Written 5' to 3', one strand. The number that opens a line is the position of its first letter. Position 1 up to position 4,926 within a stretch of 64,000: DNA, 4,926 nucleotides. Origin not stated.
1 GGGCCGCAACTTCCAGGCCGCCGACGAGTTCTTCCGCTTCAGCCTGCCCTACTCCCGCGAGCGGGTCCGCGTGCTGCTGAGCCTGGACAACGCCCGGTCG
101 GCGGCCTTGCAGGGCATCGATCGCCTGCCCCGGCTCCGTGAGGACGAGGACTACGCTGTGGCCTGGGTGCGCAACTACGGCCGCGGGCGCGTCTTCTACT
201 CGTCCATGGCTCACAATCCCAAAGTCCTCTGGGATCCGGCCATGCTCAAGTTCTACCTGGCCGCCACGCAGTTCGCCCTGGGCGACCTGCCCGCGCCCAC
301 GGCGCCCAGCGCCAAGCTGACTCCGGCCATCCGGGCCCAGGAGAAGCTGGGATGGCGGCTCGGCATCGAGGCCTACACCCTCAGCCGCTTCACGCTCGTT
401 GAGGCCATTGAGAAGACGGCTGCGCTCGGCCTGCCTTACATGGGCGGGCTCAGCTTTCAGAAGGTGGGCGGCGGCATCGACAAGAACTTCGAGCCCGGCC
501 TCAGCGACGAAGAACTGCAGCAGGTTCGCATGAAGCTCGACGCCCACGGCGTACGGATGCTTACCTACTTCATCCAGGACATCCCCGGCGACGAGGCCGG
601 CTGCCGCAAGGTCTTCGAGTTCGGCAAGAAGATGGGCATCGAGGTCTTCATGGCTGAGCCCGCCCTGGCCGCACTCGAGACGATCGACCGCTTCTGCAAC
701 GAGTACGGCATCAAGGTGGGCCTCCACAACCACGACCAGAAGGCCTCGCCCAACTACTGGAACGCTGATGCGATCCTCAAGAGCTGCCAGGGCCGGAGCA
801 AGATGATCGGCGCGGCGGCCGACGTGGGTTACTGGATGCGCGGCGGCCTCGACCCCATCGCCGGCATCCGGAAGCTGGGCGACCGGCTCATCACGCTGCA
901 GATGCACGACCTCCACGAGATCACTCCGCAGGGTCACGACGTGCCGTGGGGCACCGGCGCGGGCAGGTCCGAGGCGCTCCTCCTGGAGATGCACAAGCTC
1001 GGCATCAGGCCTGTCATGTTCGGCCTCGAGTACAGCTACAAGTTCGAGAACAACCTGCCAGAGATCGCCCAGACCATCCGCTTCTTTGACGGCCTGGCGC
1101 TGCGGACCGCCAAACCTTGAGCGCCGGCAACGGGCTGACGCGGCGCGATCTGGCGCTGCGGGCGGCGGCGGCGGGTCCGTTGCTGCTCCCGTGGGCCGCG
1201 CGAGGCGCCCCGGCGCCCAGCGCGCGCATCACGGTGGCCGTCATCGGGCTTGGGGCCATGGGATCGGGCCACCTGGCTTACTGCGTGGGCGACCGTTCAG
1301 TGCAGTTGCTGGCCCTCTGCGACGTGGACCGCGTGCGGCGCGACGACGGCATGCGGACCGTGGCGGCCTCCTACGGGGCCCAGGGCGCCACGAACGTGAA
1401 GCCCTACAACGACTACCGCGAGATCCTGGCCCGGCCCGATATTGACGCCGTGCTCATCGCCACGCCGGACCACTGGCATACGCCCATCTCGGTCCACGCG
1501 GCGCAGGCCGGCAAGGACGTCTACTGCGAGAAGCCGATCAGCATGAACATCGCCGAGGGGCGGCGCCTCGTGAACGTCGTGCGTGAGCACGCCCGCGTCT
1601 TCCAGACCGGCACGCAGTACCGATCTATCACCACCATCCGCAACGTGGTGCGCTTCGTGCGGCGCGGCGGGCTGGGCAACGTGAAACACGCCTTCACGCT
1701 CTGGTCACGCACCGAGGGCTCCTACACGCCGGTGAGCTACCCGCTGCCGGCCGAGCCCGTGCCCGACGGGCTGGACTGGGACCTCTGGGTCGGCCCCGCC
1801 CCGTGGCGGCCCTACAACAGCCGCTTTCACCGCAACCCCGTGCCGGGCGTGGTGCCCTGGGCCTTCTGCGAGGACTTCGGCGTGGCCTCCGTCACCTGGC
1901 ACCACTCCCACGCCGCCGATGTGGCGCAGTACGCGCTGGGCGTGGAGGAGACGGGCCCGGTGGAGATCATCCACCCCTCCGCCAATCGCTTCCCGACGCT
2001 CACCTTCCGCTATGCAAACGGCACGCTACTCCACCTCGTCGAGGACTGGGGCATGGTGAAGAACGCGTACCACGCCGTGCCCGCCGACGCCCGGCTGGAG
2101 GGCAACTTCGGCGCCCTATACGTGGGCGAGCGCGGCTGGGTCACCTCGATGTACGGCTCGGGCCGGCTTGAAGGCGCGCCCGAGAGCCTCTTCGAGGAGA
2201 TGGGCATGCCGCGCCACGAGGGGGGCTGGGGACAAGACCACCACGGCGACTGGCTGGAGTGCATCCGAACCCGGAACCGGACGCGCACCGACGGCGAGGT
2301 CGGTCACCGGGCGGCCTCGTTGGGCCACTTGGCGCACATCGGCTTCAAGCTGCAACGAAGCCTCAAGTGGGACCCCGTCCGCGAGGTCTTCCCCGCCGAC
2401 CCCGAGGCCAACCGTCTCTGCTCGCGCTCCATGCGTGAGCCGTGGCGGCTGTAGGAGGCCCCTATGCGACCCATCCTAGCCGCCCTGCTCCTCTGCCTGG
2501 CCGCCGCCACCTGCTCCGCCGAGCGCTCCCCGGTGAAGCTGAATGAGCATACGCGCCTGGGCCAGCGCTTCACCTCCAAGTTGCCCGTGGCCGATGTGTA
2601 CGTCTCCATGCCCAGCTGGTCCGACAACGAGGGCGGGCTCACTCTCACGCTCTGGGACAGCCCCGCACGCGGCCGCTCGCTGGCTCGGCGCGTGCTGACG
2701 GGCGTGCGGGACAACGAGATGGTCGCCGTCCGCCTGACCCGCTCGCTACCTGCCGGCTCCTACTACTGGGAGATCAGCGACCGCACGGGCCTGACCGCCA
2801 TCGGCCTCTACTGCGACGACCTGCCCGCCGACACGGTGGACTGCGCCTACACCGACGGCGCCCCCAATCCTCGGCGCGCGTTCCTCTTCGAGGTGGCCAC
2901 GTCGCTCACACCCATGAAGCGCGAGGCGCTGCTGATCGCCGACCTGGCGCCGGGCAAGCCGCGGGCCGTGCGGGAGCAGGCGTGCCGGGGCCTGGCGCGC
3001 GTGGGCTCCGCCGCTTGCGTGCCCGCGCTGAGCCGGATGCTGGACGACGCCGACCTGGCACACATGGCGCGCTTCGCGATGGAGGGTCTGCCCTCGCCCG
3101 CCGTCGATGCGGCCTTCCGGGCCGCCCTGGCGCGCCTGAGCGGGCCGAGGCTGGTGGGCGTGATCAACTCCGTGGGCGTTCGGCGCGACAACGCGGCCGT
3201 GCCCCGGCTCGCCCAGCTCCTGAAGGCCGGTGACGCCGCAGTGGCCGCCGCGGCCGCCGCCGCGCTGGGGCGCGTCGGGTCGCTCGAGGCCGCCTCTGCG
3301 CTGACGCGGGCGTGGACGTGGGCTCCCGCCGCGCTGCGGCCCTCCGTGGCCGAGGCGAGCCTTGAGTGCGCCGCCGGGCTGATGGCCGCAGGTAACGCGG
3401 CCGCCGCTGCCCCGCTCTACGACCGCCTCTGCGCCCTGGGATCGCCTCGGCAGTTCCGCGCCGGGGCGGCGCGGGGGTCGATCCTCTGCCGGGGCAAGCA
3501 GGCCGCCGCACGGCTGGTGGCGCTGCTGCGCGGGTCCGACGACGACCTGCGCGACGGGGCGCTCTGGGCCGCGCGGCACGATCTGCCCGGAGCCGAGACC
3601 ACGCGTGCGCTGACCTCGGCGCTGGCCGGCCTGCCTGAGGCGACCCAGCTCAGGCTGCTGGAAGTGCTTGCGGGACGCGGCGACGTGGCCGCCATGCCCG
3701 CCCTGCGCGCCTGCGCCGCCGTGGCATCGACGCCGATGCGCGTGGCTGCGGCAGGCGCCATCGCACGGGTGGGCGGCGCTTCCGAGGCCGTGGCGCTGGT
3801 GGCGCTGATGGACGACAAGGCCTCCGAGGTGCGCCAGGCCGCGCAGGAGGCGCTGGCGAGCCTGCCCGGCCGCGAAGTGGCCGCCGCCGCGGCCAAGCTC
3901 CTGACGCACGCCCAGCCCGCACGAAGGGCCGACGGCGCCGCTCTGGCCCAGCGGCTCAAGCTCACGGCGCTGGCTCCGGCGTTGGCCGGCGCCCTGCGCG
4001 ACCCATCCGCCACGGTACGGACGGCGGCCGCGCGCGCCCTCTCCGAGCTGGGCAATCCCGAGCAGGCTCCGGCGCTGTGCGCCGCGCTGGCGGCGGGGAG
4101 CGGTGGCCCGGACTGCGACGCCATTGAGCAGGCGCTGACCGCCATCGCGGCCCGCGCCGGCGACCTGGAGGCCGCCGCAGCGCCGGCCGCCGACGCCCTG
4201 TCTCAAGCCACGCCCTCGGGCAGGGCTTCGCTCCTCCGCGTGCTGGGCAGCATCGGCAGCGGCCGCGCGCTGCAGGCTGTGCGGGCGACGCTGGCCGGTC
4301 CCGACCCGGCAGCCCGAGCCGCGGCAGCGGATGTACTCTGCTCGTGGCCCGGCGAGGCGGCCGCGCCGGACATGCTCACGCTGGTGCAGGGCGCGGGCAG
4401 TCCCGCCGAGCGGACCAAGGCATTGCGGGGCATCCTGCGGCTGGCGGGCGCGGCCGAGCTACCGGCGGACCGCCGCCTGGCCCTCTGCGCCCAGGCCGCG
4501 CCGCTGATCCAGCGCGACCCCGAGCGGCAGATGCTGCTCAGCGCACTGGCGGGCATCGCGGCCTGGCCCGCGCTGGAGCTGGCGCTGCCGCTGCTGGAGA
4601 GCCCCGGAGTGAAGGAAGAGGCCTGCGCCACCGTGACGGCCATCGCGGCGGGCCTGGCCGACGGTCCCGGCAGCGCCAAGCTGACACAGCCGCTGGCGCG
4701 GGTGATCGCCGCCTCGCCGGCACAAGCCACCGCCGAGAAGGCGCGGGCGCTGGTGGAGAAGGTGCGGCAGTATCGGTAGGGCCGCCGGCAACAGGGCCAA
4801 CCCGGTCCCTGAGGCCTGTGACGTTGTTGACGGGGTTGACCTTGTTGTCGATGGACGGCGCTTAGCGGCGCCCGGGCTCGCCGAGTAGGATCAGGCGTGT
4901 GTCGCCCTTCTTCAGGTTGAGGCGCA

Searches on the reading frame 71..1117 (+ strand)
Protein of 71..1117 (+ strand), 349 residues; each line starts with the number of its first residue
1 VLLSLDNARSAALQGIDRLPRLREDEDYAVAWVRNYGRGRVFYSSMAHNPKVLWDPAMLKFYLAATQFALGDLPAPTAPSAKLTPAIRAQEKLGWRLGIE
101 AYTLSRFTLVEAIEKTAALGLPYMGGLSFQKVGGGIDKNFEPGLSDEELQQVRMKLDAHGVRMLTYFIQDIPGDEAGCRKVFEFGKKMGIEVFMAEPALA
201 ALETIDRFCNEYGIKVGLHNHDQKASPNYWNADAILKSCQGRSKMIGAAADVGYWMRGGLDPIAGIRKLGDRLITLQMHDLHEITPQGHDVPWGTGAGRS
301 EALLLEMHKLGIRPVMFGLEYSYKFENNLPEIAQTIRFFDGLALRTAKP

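Call 76: search_protein_families(library=pfam, proteins=[window:71-1117:+], max_evalue=0.00001)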
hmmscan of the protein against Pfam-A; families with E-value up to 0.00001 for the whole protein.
window:71-1117:+ (349 aa): 1 family
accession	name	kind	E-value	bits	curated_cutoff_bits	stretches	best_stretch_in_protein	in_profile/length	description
PF01261.30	AP_endonuc_2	-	7e-09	36.2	31.1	1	199-339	105-246/249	Xylose isomerase-like TIM barrel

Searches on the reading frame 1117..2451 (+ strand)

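Call 76: search_protein_families(library=pfam, proteins=[window:1117-2451:+], max_evalue=0.00001)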
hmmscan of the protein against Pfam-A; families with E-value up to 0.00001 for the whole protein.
window:1117-2451:+ (445 aa): 2 families
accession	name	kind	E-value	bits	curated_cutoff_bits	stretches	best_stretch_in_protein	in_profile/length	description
PF01408.29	GFO_IDH_MocA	-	1.3e-21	78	24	1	38-165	1-119/120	Oxidoreductase family, NAD-binding Rossmann fold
PF19051.5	GFO_IDH_MocA_C2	-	1.9e-20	73.9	23.3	2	375-444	184-253/254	Oxidoreductase family, C-terminal alpha/beta domain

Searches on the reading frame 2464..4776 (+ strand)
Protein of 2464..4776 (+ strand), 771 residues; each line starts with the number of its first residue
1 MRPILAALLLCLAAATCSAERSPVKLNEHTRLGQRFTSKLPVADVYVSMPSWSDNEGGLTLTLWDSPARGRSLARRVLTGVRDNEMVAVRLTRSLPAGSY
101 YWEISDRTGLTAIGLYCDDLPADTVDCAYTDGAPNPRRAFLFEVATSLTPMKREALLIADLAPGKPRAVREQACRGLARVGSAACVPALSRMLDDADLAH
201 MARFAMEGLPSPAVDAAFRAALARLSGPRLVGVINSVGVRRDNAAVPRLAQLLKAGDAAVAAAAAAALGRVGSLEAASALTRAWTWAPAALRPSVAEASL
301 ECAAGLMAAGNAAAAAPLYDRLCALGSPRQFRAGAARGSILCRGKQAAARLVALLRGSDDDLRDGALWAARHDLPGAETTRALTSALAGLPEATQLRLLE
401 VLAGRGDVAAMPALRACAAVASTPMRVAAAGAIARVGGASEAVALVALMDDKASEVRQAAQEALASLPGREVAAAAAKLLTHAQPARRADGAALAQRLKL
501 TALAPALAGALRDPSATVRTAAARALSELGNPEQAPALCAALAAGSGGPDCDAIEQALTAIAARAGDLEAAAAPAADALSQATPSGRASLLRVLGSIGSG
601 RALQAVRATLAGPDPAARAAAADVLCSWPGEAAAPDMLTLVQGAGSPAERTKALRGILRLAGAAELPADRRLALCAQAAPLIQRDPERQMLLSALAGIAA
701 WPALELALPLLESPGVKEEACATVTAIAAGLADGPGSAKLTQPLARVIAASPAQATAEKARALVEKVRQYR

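Call 76: search_protein_families(library=pfam, proteins=[window:2464-4776:+], max_evalue=0.00001)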
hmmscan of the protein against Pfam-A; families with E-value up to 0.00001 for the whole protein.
window:2464-4776:+ (771 aa): 1 family
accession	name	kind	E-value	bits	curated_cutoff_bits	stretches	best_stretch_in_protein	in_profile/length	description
PF13646.12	HEAT_2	-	5.5e-25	87.9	27.7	1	480-557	8-86/88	HEAT repeats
